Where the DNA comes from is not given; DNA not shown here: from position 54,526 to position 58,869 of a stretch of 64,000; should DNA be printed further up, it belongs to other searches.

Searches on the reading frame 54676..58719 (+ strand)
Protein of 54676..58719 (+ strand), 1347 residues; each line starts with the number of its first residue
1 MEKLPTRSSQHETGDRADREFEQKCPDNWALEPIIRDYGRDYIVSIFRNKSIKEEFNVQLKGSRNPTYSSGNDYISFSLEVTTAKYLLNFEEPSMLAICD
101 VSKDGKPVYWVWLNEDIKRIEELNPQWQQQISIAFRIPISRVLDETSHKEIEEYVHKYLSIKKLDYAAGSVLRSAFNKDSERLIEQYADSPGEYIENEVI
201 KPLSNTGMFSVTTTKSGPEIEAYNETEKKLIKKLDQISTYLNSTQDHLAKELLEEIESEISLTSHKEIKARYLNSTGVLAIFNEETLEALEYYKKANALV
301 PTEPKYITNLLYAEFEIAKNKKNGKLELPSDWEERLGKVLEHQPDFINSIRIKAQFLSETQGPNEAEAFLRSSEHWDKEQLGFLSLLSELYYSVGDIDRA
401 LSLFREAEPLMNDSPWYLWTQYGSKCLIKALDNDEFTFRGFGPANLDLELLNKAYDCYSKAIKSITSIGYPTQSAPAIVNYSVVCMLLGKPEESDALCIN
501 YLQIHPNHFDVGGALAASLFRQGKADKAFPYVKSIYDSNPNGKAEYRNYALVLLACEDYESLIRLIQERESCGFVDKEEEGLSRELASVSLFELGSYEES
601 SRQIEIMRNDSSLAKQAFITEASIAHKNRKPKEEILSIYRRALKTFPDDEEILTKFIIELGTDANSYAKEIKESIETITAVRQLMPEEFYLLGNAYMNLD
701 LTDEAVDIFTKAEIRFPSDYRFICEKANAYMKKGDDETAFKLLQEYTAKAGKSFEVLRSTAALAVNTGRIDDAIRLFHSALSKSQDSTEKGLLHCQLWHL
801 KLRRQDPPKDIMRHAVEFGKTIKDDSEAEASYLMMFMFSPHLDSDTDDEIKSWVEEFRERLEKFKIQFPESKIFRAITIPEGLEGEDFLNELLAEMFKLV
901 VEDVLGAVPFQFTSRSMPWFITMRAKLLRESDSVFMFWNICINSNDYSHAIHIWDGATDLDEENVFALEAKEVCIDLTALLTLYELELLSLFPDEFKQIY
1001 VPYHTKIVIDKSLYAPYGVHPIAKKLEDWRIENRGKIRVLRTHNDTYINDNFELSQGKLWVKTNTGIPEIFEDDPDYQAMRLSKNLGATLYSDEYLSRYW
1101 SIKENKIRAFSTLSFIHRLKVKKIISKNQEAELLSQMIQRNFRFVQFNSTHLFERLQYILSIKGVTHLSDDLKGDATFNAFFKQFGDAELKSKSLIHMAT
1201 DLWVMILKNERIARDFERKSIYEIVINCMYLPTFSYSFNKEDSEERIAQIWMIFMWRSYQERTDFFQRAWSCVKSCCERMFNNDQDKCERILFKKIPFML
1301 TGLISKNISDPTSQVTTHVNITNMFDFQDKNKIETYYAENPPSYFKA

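Call 57: search_protein_families(library=pfam, proteins=[window:54676-58719:+], max_evalue=0.001)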
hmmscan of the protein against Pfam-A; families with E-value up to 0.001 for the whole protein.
window:54676-58719:+ (1347 aa): 15 families
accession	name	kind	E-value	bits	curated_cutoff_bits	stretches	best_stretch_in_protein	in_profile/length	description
PF13428.12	TPR_14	-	1.8e-19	68.7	23.5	0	686-728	1-43/44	Tetratricopeptide repeat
PF07719.23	TPR_2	-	1.3e-13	50.3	27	0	686-717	1-32/34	Tetratricopeptide repeat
PF14559.12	TPR_19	-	3e-13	50.3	25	0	703-756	8-61/68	Tetratricopeptide repeat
PF14280.11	DUF4365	-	1.4e-12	48.2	24.3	1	34-154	24-138/139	Domain of unknown function (DUF4365)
PF13432.12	TPR_16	-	1.1e-09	38.9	32.7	0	690-750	1-61/65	Tetratricopeptide repeat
PF12895.13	ANAPC3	-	2.7e-08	34.4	27.2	0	515-561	29-74/82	Anaphase-promoting complex, cyclosome, subunit 3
PF00515.34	TPR_1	-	2.8e-08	33.7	27.8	0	687-712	2-27/34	Tetratricopeptide repeat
PF13429.12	TPR_15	-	2.9e-08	33.9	26.2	1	595-742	124-270/280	Tetratricopeptide repeat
PF23914.1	TPR_CcmH_CycH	-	3.7e-08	33.8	42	1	690-785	54-152/158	Cytochrome c-type biogenesis protein H TPR domain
PF13176.12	TPR_7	-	9.8e-06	25.7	27.9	0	690-711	3-24/36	Tetratricopeptide repeat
PF25064.1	ARM_TT21_5th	-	2.5e-05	25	27.8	0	727-798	8-80/117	TT21 fifth ARM repeats domain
PF13174.12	TPR_6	-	2.5e-05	25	26.3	0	689-717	3-31/33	Tetratricopeptide repeat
PF13424.12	TPR_12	-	2.7e-05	24.7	30.1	0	384-411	48-75/77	Tetratricopeptide repeat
PF13181.12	TPR_8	-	4e-05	23.9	25.7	0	690-712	5-27/34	Tetratricopeptide repeat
PF13431.12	TPR_17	-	0.00075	20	24.4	0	498-528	2-32/34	Tetratricopeptide repeat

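Call 58: search_protein_families(library=padloc, proteins=[window:54676-58719:+], max_evalue=0.001)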
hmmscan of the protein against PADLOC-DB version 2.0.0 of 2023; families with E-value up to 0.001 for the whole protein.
window:54676-58719:+ (1347 aa): 0 families
